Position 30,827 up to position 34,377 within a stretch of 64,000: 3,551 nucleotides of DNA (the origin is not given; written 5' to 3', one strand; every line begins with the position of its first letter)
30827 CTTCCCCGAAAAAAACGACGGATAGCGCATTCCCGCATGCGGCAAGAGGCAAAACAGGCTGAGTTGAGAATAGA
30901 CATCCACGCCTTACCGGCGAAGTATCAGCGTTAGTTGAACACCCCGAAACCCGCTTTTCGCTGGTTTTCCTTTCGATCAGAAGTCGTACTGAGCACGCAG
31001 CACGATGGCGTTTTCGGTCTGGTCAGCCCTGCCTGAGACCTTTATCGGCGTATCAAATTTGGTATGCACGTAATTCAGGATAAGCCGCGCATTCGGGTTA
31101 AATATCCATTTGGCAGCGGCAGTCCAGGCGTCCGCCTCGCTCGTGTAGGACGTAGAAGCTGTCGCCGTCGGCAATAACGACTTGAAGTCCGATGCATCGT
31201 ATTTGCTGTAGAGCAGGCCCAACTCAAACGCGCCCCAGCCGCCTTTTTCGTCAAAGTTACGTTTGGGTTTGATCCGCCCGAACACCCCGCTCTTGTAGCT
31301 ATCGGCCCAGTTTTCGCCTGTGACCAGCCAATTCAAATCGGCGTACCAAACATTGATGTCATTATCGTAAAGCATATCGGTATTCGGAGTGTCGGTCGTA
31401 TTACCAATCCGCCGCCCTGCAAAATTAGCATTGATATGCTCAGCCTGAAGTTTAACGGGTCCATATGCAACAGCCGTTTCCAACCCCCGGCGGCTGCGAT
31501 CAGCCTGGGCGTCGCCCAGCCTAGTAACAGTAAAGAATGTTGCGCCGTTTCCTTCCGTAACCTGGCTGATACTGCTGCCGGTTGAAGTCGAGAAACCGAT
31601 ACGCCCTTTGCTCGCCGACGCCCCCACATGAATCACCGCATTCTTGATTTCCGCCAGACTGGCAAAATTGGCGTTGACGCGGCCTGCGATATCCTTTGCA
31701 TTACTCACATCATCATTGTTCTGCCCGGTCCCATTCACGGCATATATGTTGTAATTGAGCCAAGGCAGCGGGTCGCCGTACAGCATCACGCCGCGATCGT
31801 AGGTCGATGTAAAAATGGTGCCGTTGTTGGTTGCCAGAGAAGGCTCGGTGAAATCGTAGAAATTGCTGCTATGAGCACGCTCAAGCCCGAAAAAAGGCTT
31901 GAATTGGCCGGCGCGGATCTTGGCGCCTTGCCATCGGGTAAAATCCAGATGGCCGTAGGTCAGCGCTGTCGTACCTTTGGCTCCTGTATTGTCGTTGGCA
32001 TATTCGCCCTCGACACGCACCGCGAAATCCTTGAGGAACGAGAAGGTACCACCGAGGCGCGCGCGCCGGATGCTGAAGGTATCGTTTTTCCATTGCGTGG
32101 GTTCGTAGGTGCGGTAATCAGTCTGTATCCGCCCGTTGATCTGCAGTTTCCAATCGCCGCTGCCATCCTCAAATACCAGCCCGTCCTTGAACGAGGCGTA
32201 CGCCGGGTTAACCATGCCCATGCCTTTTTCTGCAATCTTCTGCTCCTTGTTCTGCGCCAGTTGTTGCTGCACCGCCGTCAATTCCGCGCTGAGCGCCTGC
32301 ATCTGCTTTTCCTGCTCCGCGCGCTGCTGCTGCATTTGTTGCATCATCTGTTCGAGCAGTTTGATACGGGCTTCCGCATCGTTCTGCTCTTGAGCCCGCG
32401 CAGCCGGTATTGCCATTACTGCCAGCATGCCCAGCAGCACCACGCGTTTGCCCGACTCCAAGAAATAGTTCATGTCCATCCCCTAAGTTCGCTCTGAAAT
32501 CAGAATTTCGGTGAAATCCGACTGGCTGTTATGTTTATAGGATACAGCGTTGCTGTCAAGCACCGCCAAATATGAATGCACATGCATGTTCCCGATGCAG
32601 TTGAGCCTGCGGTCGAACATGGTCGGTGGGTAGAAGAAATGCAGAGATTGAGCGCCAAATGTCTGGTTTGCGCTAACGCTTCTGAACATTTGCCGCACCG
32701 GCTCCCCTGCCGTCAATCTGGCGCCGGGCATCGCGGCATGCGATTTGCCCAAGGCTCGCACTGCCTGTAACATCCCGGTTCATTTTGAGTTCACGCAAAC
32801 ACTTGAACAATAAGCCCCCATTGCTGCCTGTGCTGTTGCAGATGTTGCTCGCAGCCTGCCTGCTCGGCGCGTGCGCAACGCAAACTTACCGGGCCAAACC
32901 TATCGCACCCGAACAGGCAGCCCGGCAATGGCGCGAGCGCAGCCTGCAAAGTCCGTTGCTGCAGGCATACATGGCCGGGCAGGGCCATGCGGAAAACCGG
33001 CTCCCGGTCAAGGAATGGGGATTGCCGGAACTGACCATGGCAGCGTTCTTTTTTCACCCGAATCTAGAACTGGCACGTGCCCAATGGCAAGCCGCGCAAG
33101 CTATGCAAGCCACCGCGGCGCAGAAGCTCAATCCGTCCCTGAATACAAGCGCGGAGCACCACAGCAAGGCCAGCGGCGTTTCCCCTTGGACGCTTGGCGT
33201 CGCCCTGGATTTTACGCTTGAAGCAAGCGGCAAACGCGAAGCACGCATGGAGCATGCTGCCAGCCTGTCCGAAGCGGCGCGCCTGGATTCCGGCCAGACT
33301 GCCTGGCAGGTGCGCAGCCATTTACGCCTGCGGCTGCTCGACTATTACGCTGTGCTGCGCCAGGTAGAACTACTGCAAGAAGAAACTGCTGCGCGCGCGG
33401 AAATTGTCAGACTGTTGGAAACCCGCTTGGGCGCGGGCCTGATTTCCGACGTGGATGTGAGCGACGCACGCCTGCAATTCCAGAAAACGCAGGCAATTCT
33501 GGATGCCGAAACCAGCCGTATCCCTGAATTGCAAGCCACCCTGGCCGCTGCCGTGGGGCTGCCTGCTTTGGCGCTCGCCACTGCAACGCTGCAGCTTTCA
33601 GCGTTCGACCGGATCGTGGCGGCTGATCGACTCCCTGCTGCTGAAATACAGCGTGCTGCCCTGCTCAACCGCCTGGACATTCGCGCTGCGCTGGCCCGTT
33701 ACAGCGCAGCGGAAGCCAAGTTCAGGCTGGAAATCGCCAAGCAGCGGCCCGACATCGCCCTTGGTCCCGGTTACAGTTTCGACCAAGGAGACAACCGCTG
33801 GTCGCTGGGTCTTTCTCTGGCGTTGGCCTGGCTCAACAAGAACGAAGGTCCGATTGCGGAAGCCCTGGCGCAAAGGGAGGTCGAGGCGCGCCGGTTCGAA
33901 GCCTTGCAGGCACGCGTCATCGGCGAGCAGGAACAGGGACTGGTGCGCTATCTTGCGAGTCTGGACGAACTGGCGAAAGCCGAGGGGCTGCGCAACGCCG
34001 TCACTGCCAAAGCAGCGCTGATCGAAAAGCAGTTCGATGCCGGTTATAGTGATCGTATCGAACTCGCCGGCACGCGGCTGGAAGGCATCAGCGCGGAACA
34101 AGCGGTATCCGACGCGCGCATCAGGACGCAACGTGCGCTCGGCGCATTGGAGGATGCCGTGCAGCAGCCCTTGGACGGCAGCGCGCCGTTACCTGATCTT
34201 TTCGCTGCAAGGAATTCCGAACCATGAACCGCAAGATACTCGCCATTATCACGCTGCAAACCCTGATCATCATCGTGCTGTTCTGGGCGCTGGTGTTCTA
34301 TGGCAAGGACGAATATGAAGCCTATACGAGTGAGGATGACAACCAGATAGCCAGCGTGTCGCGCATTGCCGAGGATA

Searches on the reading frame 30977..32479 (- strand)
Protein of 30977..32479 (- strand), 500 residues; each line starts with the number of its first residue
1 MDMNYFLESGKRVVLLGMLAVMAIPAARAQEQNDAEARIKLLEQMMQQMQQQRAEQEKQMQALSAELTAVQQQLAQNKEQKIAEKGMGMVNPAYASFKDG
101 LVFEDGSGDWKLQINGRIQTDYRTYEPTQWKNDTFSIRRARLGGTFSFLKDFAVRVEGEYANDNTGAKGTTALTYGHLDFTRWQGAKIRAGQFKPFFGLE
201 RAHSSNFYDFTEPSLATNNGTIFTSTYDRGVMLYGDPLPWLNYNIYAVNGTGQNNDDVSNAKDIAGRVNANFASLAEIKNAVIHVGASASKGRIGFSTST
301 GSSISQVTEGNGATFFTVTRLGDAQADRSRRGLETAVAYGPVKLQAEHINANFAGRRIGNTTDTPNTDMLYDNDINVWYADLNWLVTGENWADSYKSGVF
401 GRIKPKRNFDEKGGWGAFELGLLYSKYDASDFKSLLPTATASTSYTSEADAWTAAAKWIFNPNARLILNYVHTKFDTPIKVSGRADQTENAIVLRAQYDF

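Call 30: search_protein_families(library=pfam, proteins=[window:30977-32479:-])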
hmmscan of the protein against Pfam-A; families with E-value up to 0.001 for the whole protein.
window:30977-32479:- (500 aa): 1 family
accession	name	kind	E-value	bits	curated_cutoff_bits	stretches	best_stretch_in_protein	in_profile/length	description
PF07396.17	Porin_O_P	-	7.2e-35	121.3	20.9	1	113-500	2-370/370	Phosphate-selective porin O and P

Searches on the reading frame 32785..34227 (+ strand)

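Call 30: search_protein_families(library=pfam, proteins=[window:32785-34227:+])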
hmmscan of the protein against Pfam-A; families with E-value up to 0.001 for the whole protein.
window:32785-34227:+ (480 aa): 1 family
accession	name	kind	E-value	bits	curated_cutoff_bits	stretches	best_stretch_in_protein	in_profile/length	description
PF02321.23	OEP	-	1.5e-27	97.1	22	2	87-258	8-187/187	Outer membrane efflux protein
